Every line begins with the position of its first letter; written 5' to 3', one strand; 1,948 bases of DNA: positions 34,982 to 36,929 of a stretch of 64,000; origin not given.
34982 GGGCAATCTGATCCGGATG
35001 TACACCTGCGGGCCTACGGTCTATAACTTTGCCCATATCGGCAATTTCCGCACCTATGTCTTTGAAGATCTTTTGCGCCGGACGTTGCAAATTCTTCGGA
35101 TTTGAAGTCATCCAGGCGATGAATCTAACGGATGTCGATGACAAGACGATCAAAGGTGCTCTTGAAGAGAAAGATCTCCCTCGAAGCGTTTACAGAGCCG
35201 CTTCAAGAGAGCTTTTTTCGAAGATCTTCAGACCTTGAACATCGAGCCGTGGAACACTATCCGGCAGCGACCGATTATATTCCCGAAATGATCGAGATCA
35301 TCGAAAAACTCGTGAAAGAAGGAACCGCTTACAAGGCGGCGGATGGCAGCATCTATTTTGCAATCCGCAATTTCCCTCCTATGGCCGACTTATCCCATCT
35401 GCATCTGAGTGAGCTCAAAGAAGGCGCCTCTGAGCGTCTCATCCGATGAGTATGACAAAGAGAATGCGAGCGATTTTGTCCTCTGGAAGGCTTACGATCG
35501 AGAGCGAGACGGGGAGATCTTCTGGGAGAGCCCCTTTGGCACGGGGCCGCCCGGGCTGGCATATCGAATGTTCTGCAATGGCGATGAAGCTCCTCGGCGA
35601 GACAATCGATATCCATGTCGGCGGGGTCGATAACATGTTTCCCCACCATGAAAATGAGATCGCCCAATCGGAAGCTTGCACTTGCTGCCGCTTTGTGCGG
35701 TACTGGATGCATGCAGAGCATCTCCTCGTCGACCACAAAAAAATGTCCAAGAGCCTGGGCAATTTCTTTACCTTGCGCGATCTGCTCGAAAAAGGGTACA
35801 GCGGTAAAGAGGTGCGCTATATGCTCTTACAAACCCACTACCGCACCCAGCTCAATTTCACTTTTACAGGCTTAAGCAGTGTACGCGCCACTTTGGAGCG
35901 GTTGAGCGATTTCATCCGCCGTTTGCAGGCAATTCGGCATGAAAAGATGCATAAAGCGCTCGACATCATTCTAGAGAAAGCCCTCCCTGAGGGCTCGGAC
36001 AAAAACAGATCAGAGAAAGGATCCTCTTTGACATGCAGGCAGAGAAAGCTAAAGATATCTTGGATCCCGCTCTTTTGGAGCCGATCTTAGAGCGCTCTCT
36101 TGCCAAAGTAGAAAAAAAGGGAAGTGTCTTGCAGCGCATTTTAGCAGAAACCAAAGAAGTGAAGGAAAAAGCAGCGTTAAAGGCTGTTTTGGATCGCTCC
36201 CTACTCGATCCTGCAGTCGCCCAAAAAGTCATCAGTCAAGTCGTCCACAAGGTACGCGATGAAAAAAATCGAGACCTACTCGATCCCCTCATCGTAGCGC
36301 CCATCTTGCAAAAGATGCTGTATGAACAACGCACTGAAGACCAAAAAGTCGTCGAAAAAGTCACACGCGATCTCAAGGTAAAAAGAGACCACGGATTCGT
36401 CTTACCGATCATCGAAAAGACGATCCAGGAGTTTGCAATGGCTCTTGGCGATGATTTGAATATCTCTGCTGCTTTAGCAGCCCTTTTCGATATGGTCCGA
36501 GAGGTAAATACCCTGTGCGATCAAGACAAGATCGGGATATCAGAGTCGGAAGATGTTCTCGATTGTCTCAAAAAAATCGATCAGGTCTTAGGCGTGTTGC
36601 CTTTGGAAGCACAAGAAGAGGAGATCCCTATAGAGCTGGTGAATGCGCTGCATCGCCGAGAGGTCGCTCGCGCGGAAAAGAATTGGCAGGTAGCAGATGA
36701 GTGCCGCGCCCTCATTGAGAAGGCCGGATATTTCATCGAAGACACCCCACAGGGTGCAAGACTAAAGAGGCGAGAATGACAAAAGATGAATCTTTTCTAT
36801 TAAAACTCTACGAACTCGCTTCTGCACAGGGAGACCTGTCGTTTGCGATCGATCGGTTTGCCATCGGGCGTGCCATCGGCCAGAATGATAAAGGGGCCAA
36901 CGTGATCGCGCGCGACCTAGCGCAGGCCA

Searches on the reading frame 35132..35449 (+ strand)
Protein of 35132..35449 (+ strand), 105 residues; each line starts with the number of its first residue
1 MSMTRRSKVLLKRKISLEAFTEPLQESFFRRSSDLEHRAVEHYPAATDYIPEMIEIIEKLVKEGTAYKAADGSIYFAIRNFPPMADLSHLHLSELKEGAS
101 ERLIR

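Call 98: search_protein_families(library=ncbifam, proteins=[window:35132-35449:+], max_evalue=0.00001)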
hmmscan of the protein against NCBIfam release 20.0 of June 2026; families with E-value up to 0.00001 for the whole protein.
window:35132-35449:+ (105 aa): 3 families
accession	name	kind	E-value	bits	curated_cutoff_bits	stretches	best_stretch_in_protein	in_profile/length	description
TIGR00435.1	cysS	equivalog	5.9e-13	48.7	340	1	14-101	81-168/466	cysteine--tRNA ligase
NF011108.0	PRK14536.1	equivalog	4.1e-12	45.7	780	1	24-99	103-177/490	cysteine--tRNA ligase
TIGR03447.1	mycothiol_MshC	equivalog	2.2e-06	26.8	485.1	1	34-102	116-187/411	cysteine--1-D-myo-inosityl 2-amino-2-deoxy-alpha-D-glucopyranoside ligase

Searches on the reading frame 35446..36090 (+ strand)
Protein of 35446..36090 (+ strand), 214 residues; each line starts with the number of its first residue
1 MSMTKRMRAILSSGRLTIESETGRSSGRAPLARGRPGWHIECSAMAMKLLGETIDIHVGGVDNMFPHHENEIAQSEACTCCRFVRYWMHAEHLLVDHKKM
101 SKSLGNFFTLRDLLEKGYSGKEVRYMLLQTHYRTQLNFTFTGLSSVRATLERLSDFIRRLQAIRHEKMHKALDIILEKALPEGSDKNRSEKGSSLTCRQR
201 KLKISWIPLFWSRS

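Call 98: search_protein_families(library=ncbifam, proteins=[window:35446-36090:+], max_evalue=0.00001)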
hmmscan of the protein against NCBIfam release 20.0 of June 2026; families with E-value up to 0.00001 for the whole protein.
window:35446-36090:+ (214 aa): 7 families
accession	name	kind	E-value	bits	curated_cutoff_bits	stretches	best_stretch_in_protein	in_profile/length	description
TIGR00435.1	cysS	equivalog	3.1e-55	188.1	340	1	28-165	194-330/466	cysteine--tRNA ligase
NF011108.0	PRK14536.1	equivalog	1.6e-51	175.6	780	1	29-191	209-370/490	cysteine--tRNA ligase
TIGR03447.1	mycothiol_MshC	equivalog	5.1e-33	114.5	485.1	1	22-167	210-353/411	cysteine--1-D-myo-inosityl 2-amino-2-deoxy-alpha-D-glucopyranoside ligase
NF011107.0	PRK14534.1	equivalog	7.5e-33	114.3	744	1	29-162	209-346/481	cysteine--tRNA ligase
NF008957.0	PRK12300.1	subfamily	9.2e-08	30.5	677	1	93-180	620-707/946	leucine--tRNA ligase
TIGR00398.1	metG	equivalog_domain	1.1e-07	31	336.35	1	87-178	315-408/530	methionine--tRNA ligase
TIGR00395.1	leuS_arch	equivalog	6.1e-06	24.5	648.5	1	92-178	613-702/938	leucine--tRNA ligase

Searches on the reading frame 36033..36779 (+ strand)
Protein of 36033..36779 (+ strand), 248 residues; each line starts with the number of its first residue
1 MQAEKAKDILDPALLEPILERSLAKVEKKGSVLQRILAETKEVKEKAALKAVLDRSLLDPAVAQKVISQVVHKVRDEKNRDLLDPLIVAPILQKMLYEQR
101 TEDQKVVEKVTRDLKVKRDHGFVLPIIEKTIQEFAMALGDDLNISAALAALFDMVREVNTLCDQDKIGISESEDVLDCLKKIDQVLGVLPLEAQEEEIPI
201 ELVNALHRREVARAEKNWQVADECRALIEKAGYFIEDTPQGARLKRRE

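Call 98: search_protein_families(library=ncbifam, proteins=[window:36033-36779:+], max_evalue=0.00001)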
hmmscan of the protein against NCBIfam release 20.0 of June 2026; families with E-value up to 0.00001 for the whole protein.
window:36033-36779:+ (248 aa): 3 families
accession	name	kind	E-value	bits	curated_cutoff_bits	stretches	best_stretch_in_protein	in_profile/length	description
TIGR00435.1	cysS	equivalog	1.5e-13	50.7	340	1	125-246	341-465/466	cysteine--tRNA ligase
NF011108.0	PRK14536.1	equivalog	9.7e-11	41.1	780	1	128-246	372-489/490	cysteine--tRNA ligase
NF011107.0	PRK14534.1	equivalog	3e-08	33.1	744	1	113-246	350-480/481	cysteine--tRNA ligase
